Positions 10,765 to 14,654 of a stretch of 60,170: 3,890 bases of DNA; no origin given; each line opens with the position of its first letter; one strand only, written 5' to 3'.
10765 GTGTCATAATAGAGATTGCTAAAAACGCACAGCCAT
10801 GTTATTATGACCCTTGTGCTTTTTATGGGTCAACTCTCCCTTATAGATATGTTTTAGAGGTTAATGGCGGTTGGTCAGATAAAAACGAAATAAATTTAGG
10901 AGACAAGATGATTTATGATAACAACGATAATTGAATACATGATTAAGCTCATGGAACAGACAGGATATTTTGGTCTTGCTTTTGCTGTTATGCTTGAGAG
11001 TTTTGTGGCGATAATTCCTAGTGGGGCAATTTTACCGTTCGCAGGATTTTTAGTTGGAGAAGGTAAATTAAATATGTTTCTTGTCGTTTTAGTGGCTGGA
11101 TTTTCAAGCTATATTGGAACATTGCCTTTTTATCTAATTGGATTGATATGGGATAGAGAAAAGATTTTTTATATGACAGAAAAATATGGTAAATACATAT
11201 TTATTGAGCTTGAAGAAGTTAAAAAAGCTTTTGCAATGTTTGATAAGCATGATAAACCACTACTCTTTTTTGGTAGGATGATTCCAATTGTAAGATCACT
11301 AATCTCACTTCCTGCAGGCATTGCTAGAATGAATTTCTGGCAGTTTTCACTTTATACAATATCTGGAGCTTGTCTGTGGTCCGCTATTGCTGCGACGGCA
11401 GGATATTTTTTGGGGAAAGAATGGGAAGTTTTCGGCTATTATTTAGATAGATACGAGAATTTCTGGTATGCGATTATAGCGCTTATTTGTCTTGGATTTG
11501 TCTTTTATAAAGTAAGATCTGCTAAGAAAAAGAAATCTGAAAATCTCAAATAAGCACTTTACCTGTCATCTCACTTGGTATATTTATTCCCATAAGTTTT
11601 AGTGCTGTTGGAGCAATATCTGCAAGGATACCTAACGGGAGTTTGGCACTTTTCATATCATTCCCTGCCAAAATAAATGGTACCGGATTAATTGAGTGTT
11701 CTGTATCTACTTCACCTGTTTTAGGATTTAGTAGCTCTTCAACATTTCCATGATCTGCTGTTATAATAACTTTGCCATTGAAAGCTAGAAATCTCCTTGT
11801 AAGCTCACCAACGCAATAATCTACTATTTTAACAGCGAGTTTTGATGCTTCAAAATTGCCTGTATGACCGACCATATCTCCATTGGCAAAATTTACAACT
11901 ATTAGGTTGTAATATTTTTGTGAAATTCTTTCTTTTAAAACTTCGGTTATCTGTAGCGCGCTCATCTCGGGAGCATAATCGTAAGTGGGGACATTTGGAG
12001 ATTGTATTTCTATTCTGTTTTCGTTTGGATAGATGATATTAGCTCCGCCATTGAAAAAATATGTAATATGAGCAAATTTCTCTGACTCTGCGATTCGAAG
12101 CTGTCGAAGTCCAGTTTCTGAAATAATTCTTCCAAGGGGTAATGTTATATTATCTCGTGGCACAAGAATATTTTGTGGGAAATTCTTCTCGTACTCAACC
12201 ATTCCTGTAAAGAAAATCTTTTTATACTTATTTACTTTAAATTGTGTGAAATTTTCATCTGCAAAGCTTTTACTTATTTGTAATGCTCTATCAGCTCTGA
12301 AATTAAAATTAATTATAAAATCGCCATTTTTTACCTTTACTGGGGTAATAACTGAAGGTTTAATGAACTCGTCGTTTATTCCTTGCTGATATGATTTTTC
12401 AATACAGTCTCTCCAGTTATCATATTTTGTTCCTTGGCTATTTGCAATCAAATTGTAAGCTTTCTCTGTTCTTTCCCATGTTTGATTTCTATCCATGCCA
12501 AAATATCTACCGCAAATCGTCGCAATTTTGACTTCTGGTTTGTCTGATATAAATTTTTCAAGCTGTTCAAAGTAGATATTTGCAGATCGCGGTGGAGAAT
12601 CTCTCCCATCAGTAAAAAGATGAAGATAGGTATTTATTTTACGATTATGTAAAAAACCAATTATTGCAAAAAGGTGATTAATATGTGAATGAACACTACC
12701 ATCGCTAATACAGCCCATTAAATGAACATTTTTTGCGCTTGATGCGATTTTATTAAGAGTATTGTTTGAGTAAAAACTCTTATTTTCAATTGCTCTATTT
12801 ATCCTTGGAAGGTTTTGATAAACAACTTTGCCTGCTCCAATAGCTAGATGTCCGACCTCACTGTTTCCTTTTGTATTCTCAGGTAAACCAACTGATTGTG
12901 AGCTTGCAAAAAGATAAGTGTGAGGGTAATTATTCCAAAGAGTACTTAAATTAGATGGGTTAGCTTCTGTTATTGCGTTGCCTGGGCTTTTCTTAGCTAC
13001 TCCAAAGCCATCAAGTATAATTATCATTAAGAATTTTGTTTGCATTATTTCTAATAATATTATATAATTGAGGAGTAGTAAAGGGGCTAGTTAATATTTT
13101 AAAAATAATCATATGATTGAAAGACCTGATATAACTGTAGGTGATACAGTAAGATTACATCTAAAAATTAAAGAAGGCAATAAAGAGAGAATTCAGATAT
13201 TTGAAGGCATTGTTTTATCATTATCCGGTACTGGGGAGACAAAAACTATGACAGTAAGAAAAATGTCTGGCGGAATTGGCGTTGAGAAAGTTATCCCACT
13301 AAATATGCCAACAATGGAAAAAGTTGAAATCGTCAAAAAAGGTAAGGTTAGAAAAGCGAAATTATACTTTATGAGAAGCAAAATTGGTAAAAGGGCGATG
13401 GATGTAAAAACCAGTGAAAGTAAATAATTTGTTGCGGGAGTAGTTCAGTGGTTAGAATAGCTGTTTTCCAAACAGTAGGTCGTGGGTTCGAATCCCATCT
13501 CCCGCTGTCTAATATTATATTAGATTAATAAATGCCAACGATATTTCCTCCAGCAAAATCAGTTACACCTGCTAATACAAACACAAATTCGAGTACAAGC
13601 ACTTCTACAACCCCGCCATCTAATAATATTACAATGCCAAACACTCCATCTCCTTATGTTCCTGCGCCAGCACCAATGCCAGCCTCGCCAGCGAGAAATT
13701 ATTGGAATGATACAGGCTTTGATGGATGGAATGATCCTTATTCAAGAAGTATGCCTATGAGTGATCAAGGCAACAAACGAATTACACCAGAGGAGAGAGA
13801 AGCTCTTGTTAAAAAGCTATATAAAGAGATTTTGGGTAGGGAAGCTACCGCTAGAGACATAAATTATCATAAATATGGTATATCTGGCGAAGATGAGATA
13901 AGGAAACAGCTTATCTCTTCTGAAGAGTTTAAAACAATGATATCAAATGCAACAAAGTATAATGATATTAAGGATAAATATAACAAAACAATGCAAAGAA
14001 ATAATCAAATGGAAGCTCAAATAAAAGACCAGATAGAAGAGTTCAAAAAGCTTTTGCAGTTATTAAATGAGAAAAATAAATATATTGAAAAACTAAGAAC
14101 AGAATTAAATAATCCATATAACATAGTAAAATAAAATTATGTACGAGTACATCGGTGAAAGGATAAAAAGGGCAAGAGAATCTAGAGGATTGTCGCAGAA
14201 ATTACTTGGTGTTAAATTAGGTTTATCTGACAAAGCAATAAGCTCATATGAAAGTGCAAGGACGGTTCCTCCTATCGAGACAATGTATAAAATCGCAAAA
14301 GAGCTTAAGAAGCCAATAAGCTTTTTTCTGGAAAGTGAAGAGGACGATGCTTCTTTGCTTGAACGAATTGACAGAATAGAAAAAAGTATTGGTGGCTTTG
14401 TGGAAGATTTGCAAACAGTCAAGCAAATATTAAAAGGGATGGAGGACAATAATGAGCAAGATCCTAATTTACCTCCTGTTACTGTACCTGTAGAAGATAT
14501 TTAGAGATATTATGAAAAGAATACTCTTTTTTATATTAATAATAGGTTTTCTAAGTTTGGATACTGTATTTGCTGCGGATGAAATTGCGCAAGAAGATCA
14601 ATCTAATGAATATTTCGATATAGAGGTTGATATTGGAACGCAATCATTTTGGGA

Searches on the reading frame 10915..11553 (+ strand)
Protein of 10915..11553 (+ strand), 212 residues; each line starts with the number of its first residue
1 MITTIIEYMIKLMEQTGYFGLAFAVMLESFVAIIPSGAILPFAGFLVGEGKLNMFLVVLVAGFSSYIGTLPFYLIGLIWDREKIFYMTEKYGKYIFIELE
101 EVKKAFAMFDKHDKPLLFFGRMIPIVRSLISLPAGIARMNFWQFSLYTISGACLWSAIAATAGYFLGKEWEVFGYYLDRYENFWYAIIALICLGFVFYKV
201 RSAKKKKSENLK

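Call 77: search_protein_families(library=pfam, proteins=[window:10915-11553:+], max_evalue=0.001)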
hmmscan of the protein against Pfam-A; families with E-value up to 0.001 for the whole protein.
window:10915-11553:+ (212 aa): 1 family
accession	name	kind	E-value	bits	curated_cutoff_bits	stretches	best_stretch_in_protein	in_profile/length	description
PF09335.16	VTT_dom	-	7.2e-15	56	33.9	1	34-164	1-122/123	VTT domain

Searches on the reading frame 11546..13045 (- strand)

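Call 68: search_protein_families(library=pfam, proteins=[window:11546-13045:-], max_evalue=0.001)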
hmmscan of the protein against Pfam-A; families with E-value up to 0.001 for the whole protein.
window:11546-13045:- (499 aa): 2 families
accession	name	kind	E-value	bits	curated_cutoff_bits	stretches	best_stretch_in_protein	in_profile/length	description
PF06415.18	iPGM_N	-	1e-67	228.2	27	1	82-287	1-217/217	BPG-independent PGAM N-terminus (iPGM_N)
PF01676.23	Metalloenzyme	-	1.2e-65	221.9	24.3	1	6-488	3-251/252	Metalloenzyme superfamily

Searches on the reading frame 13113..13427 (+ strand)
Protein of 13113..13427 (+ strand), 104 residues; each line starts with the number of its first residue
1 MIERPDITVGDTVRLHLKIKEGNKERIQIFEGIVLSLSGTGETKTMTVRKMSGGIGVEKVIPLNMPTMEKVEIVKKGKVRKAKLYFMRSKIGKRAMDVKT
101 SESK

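Call 68: search_protein_families(library=pfam, proteins=[window:13113-13427:+], max_evalue=0.001)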
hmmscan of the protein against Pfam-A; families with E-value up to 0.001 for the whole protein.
window:13113-13427:+ (104 aa): 1 family
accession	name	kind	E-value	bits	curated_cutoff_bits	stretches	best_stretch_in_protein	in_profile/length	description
PF01245.26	Ribosomal_L19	-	1.9e-36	124.8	22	1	4-95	15-106/111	Ribosomal protein L19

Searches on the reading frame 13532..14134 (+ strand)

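Call 68: search_protein_families(library=pfam, proteins=[window:13532-14134:+], max_evalue=0.001)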
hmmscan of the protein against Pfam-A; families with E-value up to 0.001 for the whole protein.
window:13532-14134:+ (200 aa): 1 family
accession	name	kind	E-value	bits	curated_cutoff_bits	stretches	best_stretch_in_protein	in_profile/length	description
PF13946.11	DUF4214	-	0.00049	20.5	23.2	0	89-135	20-70/72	Domain of unknown function (DUF4214)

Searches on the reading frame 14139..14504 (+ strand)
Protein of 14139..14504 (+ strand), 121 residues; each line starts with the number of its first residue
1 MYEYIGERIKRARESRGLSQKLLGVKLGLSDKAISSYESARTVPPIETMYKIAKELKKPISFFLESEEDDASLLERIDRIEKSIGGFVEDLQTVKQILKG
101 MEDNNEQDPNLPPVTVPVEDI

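Call 68: search_protein_families(library=pfam, proteins=[window:14139-14504:+], max_evalue=0.001)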
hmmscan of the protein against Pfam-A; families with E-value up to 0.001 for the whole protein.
window:14139-14504:+ (121 aa): 3 families
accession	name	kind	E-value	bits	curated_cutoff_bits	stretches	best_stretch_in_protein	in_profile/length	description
PF01381.28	HTH_3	-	5.6e-14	52.4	23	1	9-63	1-55/55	Helix-turn-helix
PF12844.13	HTH_19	-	3.5e-10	40.1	30.2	1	6-58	1-53/64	Helix-turn-helix domain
PF13560.12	HTH_31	-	5.8e-08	33.4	27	1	6-48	3-46/64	Helix-turn-helix domain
